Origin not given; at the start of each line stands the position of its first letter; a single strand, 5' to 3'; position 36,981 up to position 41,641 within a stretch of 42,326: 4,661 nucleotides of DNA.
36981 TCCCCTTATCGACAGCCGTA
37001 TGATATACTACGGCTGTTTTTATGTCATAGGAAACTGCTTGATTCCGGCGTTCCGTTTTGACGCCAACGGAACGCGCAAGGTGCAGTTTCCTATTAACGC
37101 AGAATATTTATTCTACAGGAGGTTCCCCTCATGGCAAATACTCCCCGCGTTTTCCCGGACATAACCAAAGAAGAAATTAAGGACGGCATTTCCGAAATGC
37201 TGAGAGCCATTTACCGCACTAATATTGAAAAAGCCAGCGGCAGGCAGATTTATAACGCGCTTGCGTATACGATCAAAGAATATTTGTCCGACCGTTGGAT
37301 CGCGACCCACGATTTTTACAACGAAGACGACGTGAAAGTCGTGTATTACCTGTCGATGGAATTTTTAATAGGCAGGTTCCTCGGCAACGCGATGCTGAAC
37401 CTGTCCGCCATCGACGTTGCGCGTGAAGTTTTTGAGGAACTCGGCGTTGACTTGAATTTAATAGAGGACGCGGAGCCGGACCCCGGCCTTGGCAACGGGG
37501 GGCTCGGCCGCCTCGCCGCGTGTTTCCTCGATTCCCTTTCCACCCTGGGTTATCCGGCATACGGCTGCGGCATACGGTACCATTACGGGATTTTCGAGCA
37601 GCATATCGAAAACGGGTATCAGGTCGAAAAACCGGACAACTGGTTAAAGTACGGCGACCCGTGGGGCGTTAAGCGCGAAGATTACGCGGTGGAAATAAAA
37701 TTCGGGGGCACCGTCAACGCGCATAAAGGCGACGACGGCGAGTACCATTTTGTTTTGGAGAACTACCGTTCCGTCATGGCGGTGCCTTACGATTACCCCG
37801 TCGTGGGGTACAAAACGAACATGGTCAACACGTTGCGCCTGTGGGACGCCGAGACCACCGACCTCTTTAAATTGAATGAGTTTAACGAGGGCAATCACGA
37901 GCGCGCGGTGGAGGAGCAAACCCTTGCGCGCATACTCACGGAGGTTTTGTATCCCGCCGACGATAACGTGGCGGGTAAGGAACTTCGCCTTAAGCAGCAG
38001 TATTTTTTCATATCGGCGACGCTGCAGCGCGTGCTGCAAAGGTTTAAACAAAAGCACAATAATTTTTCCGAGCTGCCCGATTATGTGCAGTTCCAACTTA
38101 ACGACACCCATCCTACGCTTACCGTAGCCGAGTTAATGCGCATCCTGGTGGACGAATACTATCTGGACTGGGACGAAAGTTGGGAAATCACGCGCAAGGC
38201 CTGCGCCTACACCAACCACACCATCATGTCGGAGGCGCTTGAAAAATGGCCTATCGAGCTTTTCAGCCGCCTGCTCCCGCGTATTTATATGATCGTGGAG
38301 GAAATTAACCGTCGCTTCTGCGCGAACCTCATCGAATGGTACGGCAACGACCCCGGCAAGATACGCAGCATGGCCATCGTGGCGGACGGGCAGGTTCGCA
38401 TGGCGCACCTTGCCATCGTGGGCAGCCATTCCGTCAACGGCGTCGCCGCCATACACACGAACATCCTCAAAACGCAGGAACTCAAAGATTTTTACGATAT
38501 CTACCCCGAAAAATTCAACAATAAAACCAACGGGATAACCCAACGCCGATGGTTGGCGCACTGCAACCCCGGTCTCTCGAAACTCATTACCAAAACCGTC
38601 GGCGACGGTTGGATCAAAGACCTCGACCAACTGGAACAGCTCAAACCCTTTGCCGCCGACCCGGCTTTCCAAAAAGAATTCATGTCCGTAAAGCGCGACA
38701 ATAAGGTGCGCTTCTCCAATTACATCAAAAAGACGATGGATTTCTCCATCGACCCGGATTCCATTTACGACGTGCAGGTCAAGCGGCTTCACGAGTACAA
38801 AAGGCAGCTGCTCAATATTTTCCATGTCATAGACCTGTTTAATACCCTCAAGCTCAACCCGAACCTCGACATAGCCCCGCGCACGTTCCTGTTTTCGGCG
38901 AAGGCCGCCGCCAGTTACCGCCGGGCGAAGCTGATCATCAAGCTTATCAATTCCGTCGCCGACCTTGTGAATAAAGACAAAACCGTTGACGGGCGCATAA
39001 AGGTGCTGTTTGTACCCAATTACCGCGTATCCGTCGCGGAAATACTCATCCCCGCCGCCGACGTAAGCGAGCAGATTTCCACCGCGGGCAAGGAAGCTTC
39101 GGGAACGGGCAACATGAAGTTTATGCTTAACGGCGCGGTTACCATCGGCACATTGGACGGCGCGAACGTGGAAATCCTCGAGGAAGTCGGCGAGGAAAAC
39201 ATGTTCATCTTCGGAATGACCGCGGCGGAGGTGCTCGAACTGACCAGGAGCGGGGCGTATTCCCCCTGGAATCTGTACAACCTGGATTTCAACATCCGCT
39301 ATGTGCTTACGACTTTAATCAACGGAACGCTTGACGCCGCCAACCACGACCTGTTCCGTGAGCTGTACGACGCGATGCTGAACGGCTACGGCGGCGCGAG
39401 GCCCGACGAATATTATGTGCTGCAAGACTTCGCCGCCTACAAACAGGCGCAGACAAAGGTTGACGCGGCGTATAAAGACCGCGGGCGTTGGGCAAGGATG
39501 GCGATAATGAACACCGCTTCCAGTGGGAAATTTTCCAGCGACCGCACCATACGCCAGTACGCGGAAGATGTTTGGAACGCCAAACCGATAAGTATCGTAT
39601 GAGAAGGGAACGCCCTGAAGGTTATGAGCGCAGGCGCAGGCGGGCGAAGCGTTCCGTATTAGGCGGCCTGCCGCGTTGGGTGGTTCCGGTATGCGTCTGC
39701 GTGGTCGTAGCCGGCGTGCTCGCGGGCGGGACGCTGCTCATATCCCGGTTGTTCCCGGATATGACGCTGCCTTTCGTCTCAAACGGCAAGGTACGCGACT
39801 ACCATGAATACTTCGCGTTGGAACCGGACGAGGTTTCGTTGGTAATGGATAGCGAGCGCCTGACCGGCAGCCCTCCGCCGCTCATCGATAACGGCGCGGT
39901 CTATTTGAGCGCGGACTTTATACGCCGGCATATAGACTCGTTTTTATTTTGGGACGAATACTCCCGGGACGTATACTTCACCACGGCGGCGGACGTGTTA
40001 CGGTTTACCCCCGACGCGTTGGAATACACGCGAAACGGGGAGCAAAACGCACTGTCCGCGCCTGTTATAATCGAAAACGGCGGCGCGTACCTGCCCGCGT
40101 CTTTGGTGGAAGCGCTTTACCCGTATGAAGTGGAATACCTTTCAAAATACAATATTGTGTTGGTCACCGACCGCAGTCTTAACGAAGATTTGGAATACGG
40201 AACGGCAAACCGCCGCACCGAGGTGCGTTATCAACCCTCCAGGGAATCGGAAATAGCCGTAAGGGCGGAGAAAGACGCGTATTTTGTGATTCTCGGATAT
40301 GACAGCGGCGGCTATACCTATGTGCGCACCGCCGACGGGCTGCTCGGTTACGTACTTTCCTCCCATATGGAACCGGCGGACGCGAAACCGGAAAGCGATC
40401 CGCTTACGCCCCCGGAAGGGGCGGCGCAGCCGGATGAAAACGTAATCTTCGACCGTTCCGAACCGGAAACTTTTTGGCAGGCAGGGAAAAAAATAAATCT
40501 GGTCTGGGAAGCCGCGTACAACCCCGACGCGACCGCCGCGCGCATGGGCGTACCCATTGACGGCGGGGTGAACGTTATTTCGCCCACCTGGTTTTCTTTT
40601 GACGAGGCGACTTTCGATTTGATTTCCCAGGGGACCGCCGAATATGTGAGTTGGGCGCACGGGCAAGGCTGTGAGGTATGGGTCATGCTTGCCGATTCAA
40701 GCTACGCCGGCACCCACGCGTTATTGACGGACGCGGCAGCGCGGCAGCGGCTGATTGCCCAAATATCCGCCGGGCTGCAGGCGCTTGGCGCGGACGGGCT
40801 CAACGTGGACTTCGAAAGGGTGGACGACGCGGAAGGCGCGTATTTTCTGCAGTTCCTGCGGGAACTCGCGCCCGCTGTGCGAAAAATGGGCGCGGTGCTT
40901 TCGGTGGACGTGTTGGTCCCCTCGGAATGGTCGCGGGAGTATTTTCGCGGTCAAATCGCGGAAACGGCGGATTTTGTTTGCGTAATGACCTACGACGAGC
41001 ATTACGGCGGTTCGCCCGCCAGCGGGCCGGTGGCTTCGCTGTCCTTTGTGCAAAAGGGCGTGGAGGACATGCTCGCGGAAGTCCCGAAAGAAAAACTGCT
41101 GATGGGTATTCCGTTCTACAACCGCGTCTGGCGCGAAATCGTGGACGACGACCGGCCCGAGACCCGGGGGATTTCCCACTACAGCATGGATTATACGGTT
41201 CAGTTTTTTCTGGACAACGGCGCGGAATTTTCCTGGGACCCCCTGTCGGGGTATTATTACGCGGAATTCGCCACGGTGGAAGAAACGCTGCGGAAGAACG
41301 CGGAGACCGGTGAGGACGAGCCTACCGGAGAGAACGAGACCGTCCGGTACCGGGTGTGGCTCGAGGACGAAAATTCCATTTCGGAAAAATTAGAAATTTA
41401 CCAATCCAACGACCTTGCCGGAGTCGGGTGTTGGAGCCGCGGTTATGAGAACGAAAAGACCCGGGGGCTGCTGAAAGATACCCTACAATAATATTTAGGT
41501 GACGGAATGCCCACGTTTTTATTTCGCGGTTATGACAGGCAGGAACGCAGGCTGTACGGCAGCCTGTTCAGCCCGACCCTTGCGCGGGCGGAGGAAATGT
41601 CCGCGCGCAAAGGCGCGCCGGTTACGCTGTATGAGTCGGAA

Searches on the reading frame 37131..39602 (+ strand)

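Call 8: search_protein_families(library=pfam, proteins=[window:37131-39602:+], max_evalue=0.001)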
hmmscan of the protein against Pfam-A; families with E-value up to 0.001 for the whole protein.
window:37131-39602:+ (823 aa): 1 family
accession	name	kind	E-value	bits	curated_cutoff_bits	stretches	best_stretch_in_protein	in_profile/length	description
PF00343.26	Phosphorylase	-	0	1095.5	27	1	102-816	2-712/713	Carbohydrate phosphorylase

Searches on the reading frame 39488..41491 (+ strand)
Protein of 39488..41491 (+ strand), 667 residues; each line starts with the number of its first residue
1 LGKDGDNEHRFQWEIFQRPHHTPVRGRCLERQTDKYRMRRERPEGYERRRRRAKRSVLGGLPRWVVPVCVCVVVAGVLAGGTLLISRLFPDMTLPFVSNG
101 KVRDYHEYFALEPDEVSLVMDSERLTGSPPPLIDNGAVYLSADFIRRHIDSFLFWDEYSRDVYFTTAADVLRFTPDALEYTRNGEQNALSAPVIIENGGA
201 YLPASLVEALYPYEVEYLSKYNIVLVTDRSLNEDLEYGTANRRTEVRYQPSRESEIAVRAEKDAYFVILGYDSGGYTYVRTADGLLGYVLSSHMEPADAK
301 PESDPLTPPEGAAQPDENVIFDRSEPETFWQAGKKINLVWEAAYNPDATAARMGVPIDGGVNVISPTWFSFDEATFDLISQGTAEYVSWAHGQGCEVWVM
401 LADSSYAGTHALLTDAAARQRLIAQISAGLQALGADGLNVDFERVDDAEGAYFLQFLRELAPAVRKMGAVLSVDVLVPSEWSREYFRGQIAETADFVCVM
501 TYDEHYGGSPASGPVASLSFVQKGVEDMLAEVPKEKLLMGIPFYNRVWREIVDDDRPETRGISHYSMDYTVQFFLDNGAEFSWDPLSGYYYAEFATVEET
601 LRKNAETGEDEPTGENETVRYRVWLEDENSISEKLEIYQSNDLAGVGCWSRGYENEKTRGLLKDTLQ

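Call 8: search_protein_families(library=pfam, proteins=[window:39488-41491:+], max_evalue=0.001)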
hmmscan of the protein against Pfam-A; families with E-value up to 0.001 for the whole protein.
window:39488-41491:+ (667 aa): 2 families
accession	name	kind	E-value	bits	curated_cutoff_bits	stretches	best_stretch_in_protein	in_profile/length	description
PF00704.34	Glyco_hydro_18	-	3.5e-24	86.5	29.6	1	411-653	82-316/317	Glycosyl hydrolases family 18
PF07833.16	Cu_amine_oxidN1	-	3.5e-10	40.2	24.2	1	123-224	5-106/108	Copper amine oxidase N-terminal domain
